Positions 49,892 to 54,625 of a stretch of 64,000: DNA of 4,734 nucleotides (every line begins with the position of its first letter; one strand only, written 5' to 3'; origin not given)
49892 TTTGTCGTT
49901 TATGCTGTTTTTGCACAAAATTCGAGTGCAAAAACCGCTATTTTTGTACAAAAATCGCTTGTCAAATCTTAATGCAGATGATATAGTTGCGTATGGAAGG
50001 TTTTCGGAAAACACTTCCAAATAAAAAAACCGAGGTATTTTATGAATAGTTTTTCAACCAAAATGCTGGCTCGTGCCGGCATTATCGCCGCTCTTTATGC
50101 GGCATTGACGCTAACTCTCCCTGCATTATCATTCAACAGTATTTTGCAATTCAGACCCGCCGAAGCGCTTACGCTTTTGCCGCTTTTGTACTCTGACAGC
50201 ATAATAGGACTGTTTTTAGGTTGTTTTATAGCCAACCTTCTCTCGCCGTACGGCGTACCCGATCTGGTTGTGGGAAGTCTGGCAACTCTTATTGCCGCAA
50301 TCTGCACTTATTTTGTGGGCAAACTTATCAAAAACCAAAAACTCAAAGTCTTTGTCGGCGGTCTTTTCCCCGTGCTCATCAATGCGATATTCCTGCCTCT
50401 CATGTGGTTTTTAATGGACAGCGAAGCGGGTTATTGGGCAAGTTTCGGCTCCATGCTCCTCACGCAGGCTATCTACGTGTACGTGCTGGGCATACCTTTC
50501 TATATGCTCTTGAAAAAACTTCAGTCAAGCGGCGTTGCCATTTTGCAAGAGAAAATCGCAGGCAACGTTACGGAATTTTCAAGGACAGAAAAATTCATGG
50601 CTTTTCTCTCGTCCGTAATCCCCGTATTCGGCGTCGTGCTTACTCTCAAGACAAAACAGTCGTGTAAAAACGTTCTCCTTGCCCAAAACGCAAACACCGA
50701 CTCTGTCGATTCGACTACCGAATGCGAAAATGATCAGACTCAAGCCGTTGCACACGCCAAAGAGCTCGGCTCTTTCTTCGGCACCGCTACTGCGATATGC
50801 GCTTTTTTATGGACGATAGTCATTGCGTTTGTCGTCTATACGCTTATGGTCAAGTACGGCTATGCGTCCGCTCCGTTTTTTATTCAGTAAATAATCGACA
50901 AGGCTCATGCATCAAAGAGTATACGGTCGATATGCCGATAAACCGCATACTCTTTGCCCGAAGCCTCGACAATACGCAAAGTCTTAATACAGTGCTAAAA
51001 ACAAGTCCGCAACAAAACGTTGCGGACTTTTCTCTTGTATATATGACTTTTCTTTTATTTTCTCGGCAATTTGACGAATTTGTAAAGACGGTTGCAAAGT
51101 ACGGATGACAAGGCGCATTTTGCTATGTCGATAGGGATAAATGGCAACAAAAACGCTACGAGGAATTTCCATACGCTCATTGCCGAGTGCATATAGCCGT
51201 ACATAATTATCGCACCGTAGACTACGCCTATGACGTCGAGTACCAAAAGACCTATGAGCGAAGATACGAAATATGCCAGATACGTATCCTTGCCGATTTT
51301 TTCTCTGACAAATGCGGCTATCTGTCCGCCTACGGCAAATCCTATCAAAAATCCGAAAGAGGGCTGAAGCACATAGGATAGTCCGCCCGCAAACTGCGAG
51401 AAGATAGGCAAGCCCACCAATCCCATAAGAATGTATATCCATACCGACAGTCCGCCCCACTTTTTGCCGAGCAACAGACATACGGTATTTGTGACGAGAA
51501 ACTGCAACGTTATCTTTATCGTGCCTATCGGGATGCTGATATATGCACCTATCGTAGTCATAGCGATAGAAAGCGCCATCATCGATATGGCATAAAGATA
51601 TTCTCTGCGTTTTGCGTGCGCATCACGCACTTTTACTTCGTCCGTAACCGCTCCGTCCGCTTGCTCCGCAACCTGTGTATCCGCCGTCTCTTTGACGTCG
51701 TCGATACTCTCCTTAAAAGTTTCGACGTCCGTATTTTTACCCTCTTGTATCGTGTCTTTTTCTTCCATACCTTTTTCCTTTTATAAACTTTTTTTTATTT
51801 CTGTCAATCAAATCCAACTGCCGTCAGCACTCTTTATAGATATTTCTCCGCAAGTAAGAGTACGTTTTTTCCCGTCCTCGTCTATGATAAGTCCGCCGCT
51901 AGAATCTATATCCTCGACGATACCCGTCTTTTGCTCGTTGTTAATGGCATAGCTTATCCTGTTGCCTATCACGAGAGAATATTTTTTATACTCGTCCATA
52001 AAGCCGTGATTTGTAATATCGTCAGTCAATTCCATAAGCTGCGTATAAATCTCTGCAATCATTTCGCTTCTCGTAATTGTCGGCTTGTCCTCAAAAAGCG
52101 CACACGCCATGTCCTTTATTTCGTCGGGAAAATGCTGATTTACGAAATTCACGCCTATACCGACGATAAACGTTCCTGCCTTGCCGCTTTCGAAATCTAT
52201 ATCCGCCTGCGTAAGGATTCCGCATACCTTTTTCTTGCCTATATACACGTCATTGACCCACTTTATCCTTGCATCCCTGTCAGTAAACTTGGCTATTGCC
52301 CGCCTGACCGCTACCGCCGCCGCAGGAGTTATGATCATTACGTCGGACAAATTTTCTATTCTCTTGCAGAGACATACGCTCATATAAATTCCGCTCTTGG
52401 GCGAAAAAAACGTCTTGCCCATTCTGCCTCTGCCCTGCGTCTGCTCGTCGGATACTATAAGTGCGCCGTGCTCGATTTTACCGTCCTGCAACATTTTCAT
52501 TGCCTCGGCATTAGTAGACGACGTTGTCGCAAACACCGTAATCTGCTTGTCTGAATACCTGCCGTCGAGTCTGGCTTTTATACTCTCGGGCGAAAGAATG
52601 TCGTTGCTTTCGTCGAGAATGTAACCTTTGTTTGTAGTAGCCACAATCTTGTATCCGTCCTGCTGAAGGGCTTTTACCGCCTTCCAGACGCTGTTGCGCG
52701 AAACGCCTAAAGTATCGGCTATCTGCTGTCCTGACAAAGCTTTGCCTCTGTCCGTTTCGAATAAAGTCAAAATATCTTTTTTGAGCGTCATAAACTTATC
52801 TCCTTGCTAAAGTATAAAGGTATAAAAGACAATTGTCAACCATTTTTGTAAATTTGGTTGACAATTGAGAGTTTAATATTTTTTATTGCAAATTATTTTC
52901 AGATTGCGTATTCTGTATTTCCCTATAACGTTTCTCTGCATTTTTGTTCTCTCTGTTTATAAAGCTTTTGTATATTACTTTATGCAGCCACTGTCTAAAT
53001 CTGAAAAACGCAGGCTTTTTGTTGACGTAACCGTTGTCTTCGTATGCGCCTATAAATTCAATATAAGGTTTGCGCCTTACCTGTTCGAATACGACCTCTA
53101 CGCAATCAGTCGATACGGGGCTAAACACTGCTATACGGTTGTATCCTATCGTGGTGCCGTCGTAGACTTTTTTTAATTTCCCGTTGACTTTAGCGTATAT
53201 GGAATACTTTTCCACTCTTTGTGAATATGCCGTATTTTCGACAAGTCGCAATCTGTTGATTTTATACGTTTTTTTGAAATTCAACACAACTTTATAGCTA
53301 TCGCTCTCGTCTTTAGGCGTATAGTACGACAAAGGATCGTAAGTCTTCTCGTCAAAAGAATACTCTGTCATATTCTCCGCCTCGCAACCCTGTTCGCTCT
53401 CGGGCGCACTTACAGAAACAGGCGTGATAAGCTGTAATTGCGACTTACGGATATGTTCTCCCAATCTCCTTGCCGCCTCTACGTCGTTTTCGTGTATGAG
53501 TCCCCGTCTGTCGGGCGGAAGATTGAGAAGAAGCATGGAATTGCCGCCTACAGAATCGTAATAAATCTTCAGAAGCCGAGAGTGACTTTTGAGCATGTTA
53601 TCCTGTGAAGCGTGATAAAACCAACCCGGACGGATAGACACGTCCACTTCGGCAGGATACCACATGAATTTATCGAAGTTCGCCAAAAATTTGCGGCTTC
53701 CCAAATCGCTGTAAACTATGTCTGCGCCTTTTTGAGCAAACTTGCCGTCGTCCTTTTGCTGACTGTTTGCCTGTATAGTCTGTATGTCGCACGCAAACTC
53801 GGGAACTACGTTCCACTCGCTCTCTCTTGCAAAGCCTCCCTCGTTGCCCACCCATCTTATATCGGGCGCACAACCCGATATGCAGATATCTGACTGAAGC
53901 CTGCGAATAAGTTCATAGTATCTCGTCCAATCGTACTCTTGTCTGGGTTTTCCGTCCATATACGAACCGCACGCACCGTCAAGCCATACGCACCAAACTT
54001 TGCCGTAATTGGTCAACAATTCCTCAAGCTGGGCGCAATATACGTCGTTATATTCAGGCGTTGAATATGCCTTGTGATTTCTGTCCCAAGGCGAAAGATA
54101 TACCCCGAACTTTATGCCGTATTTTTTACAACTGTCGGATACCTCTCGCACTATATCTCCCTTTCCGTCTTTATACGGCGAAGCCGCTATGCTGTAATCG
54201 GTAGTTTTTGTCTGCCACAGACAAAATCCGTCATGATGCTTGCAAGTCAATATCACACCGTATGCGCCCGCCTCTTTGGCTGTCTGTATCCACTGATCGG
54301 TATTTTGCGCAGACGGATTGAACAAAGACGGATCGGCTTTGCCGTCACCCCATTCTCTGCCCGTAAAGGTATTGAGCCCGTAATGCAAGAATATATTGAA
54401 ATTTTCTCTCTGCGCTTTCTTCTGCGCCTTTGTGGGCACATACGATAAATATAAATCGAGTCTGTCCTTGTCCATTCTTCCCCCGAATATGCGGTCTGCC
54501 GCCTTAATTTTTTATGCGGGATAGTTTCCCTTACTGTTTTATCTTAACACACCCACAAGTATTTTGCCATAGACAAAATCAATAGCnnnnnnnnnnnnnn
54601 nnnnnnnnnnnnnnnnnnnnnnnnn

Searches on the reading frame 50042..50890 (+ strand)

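Call 40: search_protein_families(library=pfam, proteins=[window:50042-50890:+], max_evalue=0.00001)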
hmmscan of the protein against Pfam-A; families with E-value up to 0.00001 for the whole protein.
window:50042-50890:+ (282 aa): 1 family
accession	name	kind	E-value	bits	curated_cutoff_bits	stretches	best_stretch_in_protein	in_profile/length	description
PF06177.16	QueT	-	4.8e-36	124.6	33.7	1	9-159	1-141/141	QueT transporter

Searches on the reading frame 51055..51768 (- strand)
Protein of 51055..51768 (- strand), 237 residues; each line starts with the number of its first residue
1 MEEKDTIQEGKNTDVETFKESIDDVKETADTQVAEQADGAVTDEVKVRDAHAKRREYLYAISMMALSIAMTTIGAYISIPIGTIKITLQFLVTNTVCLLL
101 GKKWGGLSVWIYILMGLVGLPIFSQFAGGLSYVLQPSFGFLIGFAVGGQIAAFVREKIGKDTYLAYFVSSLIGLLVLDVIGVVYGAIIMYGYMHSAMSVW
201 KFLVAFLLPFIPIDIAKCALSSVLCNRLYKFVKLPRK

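Call 40: search_protein_families(library=pfam, proteins=[window:51055-51768:-], max_evalue=0.00001)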
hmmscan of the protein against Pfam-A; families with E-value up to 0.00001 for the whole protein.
window:51055-51768:- (237 aa): 1 family
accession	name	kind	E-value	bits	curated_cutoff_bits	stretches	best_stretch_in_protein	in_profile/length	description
PF02632.19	BioY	-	2.6e-32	112.1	25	1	82-229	2-139/140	BioY family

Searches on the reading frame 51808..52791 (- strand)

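Call 41: search_protein_families(library=pfam, proteins=[window:51808-52791:-], max_evalue=0.00001)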
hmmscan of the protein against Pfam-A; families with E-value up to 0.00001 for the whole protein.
window:51808-52791:- (327 aa): 3 families
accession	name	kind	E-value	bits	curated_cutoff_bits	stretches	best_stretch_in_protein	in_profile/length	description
PF03099.24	BPL_LplA_LipB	-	2.1e-18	67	21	1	87-215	2-133/133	Biotin/lipoate A/B protein ligase family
PF08279.18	HTH_11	-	4.6e-15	55.7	25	1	5-58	3-55/55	HTH domain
PF02237.23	BPL_C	-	7.1e-07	29.5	21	1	278-319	5-47/48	Biotin protein ligase C terminal domain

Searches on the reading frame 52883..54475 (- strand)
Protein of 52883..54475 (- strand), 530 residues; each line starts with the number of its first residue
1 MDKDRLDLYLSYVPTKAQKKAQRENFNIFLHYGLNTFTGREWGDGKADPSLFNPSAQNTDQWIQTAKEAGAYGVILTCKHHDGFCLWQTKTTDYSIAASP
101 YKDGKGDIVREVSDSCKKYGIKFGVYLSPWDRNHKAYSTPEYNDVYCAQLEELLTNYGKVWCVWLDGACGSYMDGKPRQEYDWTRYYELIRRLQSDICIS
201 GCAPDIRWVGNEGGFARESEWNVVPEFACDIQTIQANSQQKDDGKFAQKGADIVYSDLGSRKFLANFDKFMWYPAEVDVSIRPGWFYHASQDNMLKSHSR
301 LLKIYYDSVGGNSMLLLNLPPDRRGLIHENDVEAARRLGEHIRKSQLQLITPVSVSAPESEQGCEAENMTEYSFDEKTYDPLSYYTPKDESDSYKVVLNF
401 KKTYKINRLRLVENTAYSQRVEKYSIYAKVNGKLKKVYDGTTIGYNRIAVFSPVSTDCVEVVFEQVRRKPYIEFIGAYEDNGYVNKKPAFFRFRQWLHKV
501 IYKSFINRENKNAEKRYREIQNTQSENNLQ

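Call 41: search_protein_families(library=pfam, proteins=[window:52883-54475:-], max_evalue=0.00001)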
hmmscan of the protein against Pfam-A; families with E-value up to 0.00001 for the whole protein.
window:52883-54475:- (530 aa): 1 family
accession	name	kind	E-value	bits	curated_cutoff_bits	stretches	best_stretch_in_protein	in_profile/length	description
PF01120.23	Alpha_L_fucos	-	5.9e-36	125.1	25.2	1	50-344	87-342/345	Alpha-L-fucosidase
